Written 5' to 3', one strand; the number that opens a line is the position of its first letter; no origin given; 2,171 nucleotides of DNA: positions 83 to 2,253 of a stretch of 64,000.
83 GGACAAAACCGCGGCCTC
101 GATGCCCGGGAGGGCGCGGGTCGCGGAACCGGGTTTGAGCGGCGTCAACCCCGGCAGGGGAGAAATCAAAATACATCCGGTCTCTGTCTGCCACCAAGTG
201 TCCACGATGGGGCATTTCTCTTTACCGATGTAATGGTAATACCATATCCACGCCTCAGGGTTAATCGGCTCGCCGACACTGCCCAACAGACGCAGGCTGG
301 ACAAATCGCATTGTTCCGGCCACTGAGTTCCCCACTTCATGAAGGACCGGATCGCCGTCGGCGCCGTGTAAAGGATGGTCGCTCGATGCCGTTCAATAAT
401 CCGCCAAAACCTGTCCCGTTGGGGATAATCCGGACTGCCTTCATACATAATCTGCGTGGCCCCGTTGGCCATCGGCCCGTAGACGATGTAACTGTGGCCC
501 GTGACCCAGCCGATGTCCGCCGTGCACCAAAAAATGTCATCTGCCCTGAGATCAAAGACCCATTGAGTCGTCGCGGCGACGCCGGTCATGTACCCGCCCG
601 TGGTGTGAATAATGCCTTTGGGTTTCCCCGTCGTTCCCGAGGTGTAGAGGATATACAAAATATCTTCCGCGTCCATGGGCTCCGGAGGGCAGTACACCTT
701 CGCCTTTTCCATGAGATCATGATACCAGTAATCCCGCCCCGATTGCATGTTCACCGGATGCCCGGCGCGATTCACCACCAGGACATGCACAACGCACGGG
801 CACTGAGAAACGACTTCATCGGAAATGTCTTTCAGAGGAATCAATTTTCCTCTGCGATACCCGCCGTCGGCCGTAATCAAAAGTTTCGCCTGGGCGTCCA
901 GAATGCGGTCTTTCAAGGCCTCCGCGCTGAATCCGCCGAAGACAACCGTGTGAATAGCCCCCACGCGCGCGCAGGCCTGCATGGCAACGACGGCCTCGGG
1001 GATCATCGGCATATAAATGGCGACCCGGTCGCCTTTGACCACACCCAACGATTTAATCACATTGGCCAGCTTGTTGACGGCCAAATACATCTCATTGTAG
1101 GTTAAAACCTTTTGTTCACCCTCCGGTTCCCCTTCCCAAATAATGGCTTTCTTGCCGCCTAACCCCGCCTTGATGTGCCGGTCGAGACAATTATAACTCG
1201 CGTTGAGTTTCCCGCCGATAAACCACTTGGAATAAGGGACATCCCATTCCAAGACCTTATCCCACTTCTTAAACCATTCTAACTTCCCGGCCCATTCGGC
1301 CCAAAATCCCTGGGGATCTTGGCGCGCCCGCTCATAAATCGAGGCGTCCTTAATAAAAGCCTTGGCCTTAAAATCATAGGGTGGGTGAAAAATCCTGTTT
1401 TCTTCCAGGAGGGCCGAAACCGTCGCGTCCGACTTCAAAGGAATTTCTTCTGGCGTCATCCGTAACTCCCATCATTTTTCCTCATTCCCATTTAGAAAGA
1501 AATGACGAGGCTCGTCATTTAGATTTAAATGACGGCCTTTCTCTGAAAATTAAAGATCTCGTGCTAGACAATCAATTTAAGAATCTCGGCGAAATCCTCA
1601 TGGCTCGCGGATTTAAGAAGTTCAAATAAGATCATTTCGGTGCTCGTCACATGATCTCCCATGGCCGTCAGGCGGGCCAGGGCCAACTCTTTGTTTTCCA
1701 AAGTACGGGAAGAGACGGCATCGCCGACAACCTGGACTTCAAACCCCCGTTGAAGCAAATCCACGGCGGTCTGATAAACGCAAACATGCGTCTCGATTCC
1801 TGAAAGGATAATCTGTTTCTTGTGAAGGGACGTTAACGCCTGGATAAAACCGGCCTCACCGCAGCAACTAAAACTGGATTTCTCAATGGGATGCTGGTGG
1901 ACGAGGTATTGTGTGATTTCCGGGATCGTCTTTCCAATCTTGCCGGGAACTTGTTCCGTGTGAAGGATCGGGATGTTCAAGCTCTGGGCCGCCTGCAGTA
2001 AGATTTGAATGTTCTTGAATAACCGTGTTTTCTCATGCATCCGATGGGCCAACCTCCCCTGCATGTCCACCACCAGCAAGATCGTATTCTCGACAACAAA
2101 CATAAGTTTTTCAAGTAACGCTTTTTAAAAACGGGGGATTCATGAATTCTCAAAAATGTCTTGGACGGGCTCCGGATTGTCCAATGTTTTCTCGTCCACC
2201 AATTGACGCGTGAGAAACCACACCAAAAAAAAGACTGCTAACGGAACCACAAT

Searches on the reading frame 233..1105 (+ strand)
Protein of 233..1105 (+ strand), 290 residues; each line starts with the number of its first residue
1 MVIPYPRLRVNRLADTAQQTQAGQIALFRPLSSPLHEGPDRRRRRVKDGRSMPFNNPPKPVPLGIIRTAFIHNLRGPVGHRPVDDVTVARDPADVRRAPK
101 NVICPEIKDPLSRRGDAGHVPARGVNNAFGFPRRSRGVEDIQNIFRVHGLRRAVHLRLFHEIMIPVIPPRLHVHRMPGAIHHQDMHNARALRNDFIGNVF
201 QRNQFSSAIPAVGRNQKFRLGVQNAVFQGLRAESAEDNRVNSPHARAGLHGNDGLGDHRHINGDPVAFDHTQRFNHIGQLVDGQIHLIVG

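Call 80: find_encoding_contigs(protein=window:233-1105:+, flank=10000, max_places=2)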
Protein window:233-1105:+ (290 aa): no gene with exactly this product is on record in the collection.

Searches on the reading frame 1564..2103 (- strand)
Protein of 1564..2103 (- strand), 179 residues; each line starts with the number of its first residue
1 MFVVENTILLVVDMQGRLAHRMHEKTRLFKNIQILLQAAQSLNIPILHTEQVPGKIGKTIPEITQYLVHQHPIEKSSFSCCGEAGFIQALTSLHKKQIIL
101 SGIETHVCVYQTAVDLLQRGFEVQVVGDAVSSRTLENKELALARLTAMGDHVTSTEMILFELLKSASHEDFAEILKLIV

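Call 81: find_encoding_contigs(protein=window:1564-2103:-, flank=10000, max_places=1)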
Protein window:1564-2103:- (179 aa): 11 contigs read that carry it; 1 place shown.
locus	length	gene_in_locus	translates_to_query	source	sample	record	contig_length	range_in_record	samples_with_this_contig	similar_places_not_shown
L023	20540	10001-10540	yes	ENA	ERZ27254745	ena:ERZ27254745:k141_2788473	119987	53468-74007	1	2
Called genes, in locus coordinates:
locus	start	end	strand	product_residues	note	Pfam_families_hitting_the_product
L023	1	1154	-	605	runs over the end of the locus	PF03460:NIR_SIR_ferr, PF01077:NIR_SIR, PF03460:NIR_SIR_ferr (weak)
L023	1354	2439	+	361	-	PF13353:Fer4_12 (weak), PF04055:Radical_SAM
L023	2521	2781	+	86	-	-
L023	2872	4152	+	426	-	PF02321:OEP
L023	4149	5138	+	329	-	PF25944:Beta-barrel_RND (weak), PF25954:Beta-barrel_RND_2, PF25990:Beta-barrel_YknX (faint), PF25967:RND-MFP_C, PF25975:CzcB_C, PF25989:YknX_C (weak)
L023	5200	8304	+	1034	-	PF00873:ACR_tran, PF03176:MMPL (faint)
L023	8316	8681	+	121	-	PF00543:P-II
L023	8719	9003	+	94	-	-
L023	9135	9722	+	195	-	PF13690:CheX (weak)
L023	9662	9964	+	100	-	-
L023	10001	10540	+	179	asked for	PF00857:Isochorismatase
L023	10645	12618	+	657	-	PF16177:ACAS_N, PF00501:AMP-binding, PF13193:AMP-binding_C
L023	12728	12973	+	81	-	PF12441:CopG_antitoxin (weak)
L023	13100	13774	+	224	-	-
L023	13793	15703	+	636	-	PF00890:FAD_binding_2, PF01266:DAO, PF03486:HI0933_like (faint), PF07992:Pyr_redox_2 (faint), PF02910:Succ_DH_flav_C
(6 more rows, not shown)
